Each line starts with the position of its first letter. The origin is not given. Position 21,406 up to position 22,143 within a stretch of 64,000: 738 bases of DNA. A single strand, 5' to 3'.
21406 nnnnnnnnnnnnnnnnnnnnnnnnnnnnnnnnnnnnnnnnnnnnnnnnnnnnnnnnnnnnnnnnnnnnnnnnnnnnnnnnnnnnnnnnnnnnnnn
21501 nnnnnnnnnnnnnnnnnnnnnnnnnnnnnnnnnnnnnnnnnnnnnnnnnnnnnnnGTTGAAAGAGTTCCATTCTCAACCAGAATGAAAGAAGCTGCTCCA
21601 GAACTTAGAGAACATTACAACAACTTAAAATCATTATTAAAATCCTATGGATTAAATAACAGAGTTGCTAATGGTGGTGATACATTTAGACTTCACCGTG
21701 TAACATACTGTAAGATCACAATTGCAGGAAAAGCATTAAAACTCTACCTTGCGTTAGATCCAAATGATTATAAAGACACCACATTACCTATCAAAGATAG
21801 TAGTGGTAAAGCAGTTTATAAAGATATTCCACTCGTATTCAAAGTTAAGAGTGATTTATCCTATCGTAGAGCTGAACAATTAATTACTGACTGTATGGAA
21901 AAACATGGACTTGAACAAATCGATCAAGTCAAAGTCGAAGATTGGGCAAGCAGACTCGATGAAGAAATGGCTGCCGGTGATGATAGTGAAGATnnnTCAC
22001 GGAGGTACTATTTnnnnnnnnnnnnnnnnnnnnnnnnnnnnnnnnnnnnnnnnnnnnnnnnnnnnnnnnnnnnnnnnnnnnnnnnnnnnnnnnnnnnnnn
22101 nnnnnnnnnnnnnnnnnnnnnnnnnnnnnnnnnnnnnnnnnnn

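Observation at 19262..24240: Operon of a CvpA-like membrane protein plus two tandem paralogous membrane proteins sharing an uncharacterised C-terminal domain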

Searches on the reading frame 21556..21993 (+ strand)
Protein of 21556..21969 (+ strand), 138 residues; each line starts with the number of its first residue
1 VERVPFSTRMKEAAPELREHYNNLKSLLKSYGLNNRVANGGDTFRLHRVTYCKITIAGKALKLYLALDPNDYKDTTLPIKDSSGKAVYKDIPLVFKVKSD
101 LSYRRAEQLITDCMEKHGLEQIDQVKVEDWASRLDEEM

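Call 6: find_homologous_proteins(query=window:21556-21969:+, max_evalue=0.001)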
Query seq(138 aa) (138 aa): 54 proteins with E <= 0.001 among 68 candidates.
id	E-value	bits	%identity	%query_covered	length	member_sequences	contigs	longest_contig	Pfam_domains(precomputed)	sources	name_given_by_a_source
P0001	1.1e-59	218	75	96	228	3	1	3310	-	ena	-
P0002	4.0e-59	216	74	96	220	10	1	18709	-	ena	-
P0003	4.1e-59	216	71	99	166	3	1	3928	-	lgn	-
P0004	2.7e-55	203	71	93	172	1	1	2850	-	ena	-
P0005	6.3e-53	196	73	87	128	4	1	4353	-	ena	-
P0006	8.0e-51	189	69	88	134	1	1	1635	-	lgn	-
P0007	7.1e-49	183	64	96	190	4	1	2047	-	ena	-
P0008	6.2e-48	180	64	98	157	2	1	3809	-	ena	-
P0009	9.3e-47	176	62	98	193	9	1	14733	-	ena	-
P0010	1.6e-46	175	62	98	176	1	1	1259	-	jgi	jgi:hypothetical protein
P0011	5.6e-45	170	60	97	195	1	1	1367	-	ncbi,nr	ncbi:MAG: hypothetical protein HUJ60_02335, partial [Bacilli bacterium]|nr:hypothetical protein [Bac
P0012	2.8e-44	168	66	91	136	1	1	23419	-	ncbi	-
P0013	3.3e-43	164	58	98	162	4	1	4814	-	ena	-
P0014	3.3e-43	164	57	98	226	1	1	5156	-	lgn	-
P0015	4.3e-43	164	60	96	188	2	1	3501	-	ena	-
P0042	2.2e-39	152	54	96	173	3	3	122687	-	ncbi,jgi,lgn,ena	-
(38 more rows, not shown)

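Call 7: search_solved_structures(query=window:21556-21969:+, max_evalue=10)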
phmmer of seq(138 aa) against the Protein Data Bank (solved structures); distinct sequences matched with E-value up to 10: 7.
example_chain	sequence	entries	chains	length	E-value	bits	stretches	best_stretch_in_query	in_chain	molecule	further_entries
4q4v_4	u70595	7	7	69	0.095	15.6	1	34-82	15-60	Coxsackievirus capsid protein VP4 | Capsid protein VP4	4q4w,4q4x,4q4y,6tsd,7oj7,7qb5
3djd_A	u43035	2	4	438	0.59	13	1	34-107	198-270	Fructosyl amine: oxygen oxidoreductase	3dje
6acu_D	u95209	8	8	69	1.1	12.2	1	35-82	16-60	VP4 | Capsid protein VP4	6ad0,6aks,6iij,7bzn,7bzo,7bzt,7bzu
1fpn_4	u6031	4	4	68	1.3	11.9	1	30-84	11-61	COAT PROTEIN VP4 | Protein VP4 | Capsid protein VP4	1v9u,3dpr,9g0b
3vdd_D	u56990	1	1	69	1.3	11.9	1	30-84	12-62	Protein VP4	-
6a4c_A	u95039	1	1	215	1.3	11.9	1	52-137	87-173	Uncharacterized protein MXAN_0049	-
6smg_D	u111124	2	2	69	1.6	11.6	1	35-82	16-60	Capsid protein VP4 | Coxsackievirus VP4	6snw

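Call 10: find_encoding_contigs(protein=P0042, flank=6000, max_places=3)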
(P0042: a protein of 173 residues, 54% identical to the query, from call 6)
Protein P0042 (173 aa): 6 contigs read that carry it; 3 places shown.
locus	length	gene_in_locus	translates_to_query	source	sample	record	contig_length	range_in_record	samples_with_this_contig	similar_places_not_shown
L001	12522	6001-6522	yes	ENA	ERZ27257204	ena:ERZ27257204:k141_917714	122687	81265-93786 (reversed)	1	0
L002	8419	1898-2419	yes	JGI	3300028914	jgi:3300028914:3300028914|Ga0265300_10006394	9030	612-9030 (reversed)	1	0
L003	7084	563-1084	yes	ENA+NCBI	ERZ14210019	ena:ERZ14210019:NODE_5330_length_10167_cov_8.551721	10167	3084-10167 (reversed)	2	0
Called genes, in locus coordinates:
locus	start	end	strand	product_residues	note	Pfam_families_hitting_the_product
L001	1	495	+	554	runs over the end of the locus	PF00749:tRNA-synt_1c, PF19269:Anticodon_2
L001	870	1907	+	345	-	PF02661:Fic, PF22168:DIP2311-like_C (weak)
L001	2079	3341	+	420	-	PF06580:His_kinase, PF02518:HATPase_c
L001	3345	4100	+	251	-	PF00072:Response_reg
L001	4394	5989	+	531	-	-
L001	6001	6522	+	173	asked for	-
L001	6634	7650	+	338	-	PF01595:CNNM, PF00571:CBS (weak)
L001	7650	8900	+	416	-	PF01595:CNNM, PF00571:CBS (weak), PF03471:CorC_HlyC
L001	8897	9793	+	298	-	PF00106:adh_short, PF01370:Epimerase, PF08659:KR, PF13561:adh_short_C2, PF16363:GDP_Man_Dehyd (weak)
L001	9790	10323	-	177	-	PF00625:Guanylate_kin, PF13238:AAA_18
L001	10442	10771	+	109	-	-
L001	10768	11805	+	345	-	-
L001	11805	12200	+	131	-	-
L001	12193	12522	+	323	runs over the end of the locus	PF20720:nSTAND3 (faint), PF00437:T2SSE, PF27713:UCP018868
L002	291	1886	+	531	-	-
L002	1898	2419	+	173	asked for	-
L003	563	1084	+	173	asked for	-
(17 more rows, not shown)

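Call 23: predict_structure(alignment_id=A1)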
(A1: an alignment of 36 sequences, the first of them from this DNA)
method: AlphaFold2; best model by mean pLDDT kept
length: 146 residues; sequences in the alignment: 36
mean_pLDDT: 91.8   pTM: 0.87
mean pLDDT of the five models: 91.8, 91.4, 91.0, 90.6, 88.8
residues with pLDDT >= 90: 125; 70-90: 13; 50-70: 4; < 50: 4
segments of 3 or more residues with pLDDT < 50: 143-146
pLDDT, mean of each block of 10 residues (from residue 1): 84 96 98 93 90 95 97 94 93 97 98 95 94 87 45
secondary structure, 60 per line:
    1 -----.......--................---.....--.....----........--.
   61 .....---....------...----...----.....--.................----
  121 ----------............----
elements in order: H6-12 H15-30 E34-38 E41-45 E50-57 E60-65 H69-72 E79-81 E93-97 H100-116 H131-142

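Call 28: search_protein_representatives(alignment_id=A1)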
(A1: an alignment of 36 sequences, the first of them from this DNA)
Query: 36 sequences, 189 profile positions. Proteins with E-value up to 0.001 (for the whole library): 3172; up to 1e-10: 2679; up to 1e-30: 696. The best 150 are listed.
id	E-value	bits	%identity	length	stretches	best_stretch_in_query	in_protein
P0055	5.4e-288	962.3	-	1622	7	12-173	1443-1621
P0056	1.9e-141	484.3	-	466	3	45-187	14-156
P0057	4.7e-138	473.3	-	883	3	11-186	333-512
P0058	4.1e-133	457.1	-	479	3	30-180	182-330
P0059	1.8e-123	425.7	-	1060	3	5-170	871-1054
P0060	1.7e-121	419.3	-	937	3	21-179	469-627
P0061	2.2e-98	343.9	-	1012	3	13-175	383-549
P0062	4.9e-95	332.9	-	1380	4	54-178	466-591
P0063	5.4e-92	323.0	-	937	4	23-177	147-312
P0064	5.0e-90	316.6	-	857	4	31-173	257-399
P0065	4.9e-85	300.3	-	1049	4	27-175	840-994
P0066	1.4e-83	295.5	-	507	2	44-188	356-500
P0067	5.0e-83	293.8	-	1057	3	25-173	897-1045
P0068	7.9e-83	293.1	-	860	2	21-180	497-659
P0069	1.2e-82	292.6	-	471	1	4-188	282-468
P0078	1.5e-78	279.2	-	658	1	6-188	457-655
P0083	5.0e-78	277.5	-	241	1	21-188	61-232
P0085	3.8e-77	274.6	-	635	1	19-187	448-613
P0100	1.0e-75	270.0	-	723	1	5-188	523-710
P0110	4.6e-75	267.8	-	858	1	28-188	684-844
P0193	1.5e-69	249.8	-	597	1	23-188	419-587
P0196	1.8e-69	249.6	-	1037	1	21-188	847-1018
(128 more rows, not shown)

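Call 30: search_protein_families(library=pfam, proteins=[P0055, P0057, P0059, P0062, P0069, P0078, P0100, P0110, P0196], max_evalue=0.01)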
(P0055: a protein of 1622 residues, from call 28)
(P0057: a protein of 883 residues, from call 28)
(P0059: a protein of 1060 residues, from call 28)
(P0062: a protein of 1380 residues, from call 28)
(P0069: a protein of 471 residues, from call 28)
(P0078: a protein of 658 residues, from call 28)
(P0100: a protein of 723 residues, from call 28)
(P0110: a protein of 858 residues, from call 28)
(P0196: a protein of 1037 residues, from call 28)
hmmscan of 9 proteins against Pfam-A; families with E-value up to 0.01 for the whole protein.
P0055 (1622 aa): 3 families
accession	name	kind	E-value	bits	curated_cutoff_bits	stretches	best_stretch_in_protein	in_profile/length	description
PF09823.15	DUF2357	-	0.00039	20.2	23.3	1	73-169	97-194/251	Domain of unknown function (DUF2357)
PF07864.16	DUF1651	-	0.00088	20.1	22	0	862-903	18-58/74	Protein of unknown function (DUF1651)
PF13831.12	PHD_2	-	0.0053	16.6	28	0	653-667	12-26/36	PHD-finger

P0057 (883 aa): 0 families

P0059 (1060 aa): 0 families

P0062 (1380 aa): 3 families
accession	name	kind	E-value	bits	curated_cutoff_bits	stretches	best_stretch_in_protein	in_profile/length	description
PF09823.15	DUF2357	-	1e-09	38.5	23.3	1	123-231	94-204/251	Domain of unknown function (DUF2357)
PF02095.21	Extensin_1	-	0.00012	22.4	105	1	1289-1344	30-85/171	Extensin-like protein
PF05626.16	DUF790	-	0.0029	16.9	28.8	0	555-615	12-72/387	Protein of unknown function (DUF790)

P0069 (471 aa): 0 families

P0078 (658 aa): 0 families

P0100 (723 aa): 0 families

P0110 (858 aa): 0 families

P0196 (1037 aa): 0 families

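Call 33: list_cluster_members(proteins=[P0193, P0069, P0100, P0055, P0062, P0059, P0085, P0110, P0066, P0083])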
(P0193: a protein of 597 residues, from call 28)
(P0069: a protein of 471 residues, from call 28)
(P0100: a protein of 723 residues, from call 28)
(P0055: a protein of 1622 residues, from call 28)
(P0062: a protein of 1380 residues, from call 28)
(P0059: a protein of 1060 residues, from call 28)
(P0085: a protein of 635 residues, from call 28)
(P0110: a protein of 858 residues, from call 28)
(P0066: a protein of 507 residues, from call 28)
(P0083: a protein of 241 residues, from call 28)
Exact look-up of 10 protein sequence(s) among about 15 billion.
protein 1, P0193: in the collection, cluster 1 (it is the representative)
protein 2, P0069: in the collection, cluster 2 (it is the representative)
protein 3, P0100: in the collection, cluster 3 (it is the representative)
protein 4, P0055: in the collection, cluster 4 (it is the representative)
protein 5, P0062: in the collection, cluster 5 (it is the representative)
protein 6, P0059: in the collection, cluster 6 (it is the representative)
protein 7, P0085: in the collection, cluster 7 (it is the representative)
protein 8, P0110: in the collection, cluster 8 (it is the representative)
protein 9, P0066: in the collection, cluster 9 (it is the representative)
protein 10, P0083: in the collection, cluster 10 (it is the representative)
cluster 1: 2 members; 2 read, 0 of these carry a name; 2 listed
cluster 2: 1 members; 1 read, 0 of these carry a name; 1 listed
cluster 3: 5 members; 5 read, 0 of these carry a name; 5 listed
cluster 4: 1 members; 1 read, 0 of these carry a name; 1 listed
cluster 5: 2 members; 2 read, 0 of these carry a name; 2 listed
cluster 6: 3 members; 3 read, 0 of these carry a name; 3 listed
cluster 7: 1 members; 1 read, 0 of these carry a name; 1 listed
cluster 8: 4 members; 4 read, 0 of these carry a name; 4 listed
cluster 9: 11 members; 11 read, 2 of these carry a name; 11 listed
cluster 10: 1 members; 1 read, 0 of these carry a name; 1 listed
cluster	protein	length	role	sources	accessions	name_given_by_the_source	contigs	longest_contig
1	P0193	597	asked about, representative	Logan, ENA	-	-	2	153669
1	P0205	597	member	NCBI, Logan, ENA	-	-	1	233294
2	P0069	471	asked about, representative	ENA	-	-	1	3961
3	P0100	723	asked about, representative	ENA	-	-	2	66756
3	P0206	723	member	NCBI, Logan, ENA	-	-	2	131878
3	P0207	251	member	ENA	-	-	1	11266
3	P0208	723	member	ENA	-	-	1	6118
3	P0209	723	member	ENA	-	-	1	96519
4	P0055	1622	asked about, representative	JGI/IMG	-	-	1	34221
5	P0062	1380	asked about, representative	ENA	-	-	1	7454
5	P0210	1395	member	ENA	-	-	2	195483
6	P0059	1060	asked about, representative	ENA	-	-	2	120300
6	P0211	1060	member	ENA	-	-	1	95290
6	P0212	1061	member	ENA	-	-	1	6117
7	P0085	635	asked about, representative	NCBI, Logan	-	-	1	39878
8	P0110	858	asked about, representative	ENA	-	-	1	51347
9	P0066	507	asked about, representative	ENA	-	-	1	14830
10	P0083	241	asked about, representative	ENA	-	-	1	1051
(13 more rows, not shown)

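Call 34: search_protein_families(library=pfam, alignment_id=A1, max_evalue=10)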
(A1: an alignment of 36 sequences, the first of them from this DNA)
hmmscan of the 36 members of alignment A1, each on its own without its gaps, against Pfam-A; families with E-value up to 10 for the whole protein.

A. member 1, seq(146 aa): 1 family
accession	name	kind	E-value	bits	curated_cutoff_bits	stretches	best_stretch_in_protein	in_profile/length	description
PF23984.1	DUF7307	-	0.063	13.6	27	1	9-73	22-86/129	Pam3 gp33-like protein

B. families by the number of members that match (of 36 scanned): 14 families
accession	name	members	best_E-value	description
PF16031.10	TonB_N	3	0.047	TonB polyproline region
PF23984.1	DUF7307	2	0.0054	Pam3 gp33-like protein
PF18952.6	DUF5696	2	0.11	Family of unknown function (DUF5696)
PF23976.1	DUF7302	2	0.32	Family of unknown function (DUF7302)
PF12778.12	PXPV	2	2.3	PXPV repeat (3 copies)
PF04625.18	DEC-1_N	2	5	DEC-1 protein, N-terminal region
PF07463.16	NUMOD4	1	6.5e-05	NUMOD4 motif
PF11064.13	DUF2865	1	0.0054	Protein of unknown function (DUF2865)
PF09169.15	BRCA-2_helical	1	0.03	BRCA2, helical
PF19579.4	FtsL_2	1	0.054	Bacteriodetes cell division protein (FtsL-like)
PF13889.11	Chromosome_seg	1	0.15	Chromosome segregation during meiosis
PF18826.6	bVLRF1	1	0.17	Bacteroidetes VLRF1 release factor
PF15358.11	TSKS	1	0.21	Testis-specific serine kinase substrate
PF05887.16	Trypan_PARP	1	4.7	Procyclic acidic repetitive protein (PARP)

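Call 36: fold_search(model_id=the predicted structure, library=pdb)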
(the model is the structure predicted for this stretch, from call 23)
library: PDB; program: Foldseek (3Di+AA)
matches with E <= 10: 256; with E <= 0.001: 0
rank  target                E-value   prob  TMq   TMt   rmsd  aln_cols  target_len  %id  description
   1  2fki_MODEL_1_A        2.8e-02  0.97  0.47  0.56   9.1       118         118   10  NMR Structure of Protein yjbR from Escherichia coli; Northeast Structural Genomics Consortium Target ER226 (released 2006-02-28)
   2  2od0_A                1.1e-01  0.66  0.34  0.44   5.3       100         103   18  The crystal structure of gene product VP1028 from Vibrio parahaemolyticus (released 2007-01-23)
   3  9t2w_A                2.1e-01  0.60  0.40  0.46   5.4       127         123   12  YdhG-like domain-containing protein (Frataxin) from Listeria monocytogenes (released 2025-11-19)
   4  9t2w_B                2.2e-01  0.60  0.40  0.46   5.2       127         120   12  YdhG-like domain-containing protein (Frataxin) from Listeria monocytogenes (released 2025-11-19)
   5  2xga_A                2.8e-01  0.16  0.28  0.31  10.5       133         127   13  MTSL spin-labelled Shigella Flexneri Spa15 (released 2010-12-01)
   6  4khb_C                2.8e-01  0.14  0.20  0.25  13.8        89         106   10  Structure of the Spt16D Pob3N heterodimer (released 2013-05-29)
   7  2oc6_A                4.0e-01  0.54  0.44  0.50   7.0       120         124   14  Crystal structure of a protein from the duf1801 family (ydhg, bsu05750) from bacillus subtilis at 1.75 A resolution (released 2007-01-16)
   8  2od0_B                4.0e-01  0.33  0.32  0.41   5.5       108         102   15  The crystal structure of gene product VP1028 from Vibrio parahaemolyticus (released 2007-01-23)
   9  2xga_B                4.2e-01  0.23  0.31  0.35   8.4       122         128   13  MTSL spin-labelled Shigella Flexneri Spa15 (released 2010-12-01)
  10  2z20_A                6.1e-01  0.18  0.31  0.14   4.9       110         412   13  Crystal structure of LL-Diaminopimelate Aminotransferase from Arabidopsis thaliana (released 2007-07-17)
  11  3fkd_A                7.3e-01  0.16  0.30  0.17   5.8       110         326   14  The crystal structure of L-threonine-O-3-phosphate decarboxylase from Porphyromonas gingivalis (released 2009-02-03)
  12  2z20_B                8.2e-01  0.14  0.29  0.13   6.2       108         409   12  Crystal structure of LL-Diaminopimelate Aminotransferase from Arabidopsis thaliana (released 2007-07-17)
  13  2z1z_A                8.7e-01  0.21  0.32  0.14   4.9       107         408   10  Crystal structure of LL-Diaminopimelate Aminotransferase from Arabidopsis thaliana complexed with L-malate ion (released 2007-07-17)
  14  1jyo_A                9.8e-01  0.18  0.32  0.35   7.1       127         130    9  Structure of the Salmonella Virulence Effector SptP in Complex with its Secretion Chaperone SicP (released 2001-11-07)
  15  3fkd_B                9.8e-01  0.18  0.32  0.18   5.2       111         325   11  The crystal structure of L-threonine-O-3-phosphate decarboxylase from Porphyromonas gingivalis (released 2009-02-03)
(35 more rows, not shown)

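Call 37: find_related_loci(query=A1, collection=genome_contigs, flank=6000)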
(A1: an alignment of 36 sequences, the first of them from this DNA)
Query A1 (146 aa) in genome_contigs; peptide patterns used: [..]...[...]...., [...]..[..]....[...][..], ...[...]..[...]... (x = any residue, [..] = any of these).
347 stretches matched a pattern; 310 encode a relative of the query (tblastn E <= 1e-3); the best 80 are kept; 80 distinct loci.
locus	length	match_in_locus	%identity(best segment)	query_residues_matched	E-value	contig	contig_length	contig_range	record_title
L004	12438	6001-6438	83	1-146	2e-85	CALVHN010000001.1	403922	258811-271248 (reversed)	MAG: uncultured Bacilli bacterium isolate BRZ_KR__bin95 genome assembly, contig: BRZ_KR__NODE_1_length_403922_cov_13.596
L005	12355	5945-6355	83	1-137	4e-78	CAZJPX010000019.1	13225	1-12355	MAG TPA_asm: uncultured Staphylococcaceae bacterium isolate SRP141132_co6_54 genome assembly, contig: NODE_4019_length_1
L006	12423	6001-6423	71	1-140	7e-69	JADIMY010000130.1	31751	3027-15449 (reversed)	MAG: Candidatus Onthovivens merdipullorum isolate 11159 E1M07__C383568_L31751_SRR9113726, whole genome shotgun sequence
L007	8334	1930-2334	76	3-137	2e-68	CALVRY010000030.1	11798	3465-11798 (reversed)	MAG: uncultured Bacilli bacterium isolate BRZ_QT__bin77 genome assembly, contig: BRZ_QT__NODE_7493_length_11798_cov_5.14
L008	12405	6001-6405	76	3-137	3e-68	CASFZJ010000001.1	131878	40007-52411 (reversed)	uncultured bacterium isolate O80_L2_310310_idba_bin.52 genome assembly, contig: O80_L2_310310_idba_bin.52.fa_scaffold_29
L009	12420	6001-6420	71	3-142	1e-67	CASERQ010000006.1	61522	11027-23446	uncultured bacterium isolate O104_L1_H550_idba_bin.52 genome assembly, contig: O104_L1_H550_idba_bin.52.fa_scaffold_227,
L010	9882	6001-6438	68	3-146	2e-67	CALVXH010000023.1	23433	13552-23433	MAG: uncultured Bacilli bacterium isolate BRZ_SL__bin15 genome assembly, contig: BRZ_SL__NODE_3229_length_23433_cov_6.45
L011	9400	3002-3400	73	2-134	5e-67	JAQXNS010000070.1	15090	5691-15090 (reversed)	MAG: bacterium isolate SUG1359 k141_8035178, whole genome shotgun sequence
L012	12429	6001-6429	67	1-146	3e-67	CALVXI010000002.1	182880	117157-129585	MAG: uncultured Bacilli bacterium isolate BRZ_E__bin40 genome assembly, contig: BRZ_E__NODE_58_length_182880_cov_26.8247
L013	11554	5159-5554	74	3-134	6e-67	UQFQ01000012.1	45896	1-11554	uncultured Mollicutes bacterium isolate UMGS238 genome assembly, contig: NODE_397_length_45896_cov_6.962326, whole genom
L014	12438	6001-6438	68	3-146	1e-66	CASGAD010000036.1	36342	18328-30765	uncultured bacterium isolate SI.B54.metabat-bins.49 genome assembly, contig: SI.B54.metabat-bins.49.fa_k141_287059, whol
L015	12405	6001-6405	70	1-135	1e-65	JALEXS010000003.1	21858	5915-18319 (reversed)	MAG: Mollicutes bacterium isolate SUG431 k141_8659198, whole genome shotgun sequence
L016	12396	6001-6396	75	3-134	9e-67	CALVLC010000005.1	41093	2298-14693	MAG: uncultured Bacilli bacterium isolate E22__bin81 genome assembly, contig: E22__k127_3354928, whole genome shotgun se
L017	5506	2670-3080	71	1-137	2e-65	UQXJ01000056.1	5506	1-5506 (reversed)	uncultured Mollicutes bacterium isolate UMGS732 genome assembly, contig: NODE_4797_length_5506_cov_32.048431, whole geno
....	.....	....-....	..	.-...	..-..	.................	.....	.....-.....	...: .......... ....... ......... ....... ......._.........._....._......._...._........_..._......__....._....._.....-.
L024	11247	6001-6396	66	3-134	9e-60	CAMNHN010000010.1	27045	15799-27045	MAG: uncultured Mollicutes bacterium isolate SRR873596_bin.132_metaWRAP_v1.3_MAG genome assembly, contig: NODE.3723_leng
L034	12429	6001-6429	59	3-146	7e-55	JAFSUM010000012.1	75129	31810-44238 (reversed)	MAG: Bacilli bacterium isolate RGIG3485 Goat_Rumen.Co__c661841, whole genome shotgun sequence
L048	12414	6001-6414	58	3-141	5e-53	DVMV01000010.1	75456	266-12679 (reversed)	MAG TPA_asm: Candidatus Alloenteromonas pullicola isolate ChiGjej1B1-22543 ChiGjej1B1M5__C262247_L75456_SRR6323428, whol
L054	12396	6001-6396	63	2-134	5e-52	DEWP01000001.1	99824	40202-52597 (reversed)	MAG TPA_asm: Bacillales bacterium UBA3207 UBA3207_contig_1211, whole genome shotgun sequence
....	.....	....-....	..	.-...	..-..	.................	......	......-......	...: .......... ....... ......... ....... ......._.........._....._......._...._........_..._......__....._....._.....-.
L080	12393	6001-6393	57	3-134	8e-50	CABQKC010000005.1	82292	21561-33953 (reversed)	MAG TPA_asm: uncultured Bacillales bacterium isolate MGYG-HGUT-00664 genome assembly, contig: GUT_GENOME021839_5, whole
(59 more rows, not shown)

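Call 44: find_encoding_contigs(protein=P0059, flank=8000, max_places=3)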
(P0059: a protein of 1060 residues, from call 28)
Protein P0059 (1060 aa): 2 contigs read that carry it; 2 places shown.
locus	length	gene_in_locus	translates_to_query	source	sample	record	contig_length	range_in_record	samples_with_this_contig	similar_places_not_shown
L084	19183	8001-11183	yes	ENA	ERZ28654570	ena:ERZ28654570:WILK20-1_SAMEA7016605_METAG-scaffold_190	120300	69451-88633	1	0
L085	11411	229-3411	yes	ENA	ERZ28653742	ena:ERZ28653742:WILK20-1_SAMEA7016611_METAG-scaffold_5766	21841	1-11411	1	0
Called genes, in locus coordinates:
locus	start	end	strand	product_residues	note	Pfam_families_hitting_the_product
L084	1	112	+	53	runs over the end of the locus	-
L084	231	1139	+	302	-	-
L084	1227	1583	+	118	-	-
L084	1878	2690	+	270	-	-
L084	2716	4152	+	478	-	-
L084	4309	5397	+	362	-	-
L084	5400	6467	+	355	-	-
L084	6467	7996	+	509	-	-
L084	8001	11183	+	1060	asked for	-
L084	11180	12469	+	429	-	-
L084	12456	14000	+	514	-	PF00563:EAL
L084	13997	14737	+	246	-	PF01048:PNP_UDP_1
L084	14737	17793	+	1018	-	PF00563:EAL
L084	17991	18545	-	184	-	PF00440:TetR_N, PF14278:TetR_C_8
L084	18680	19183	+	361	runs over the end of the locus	PF01032:FecCD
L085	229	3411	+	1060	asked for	-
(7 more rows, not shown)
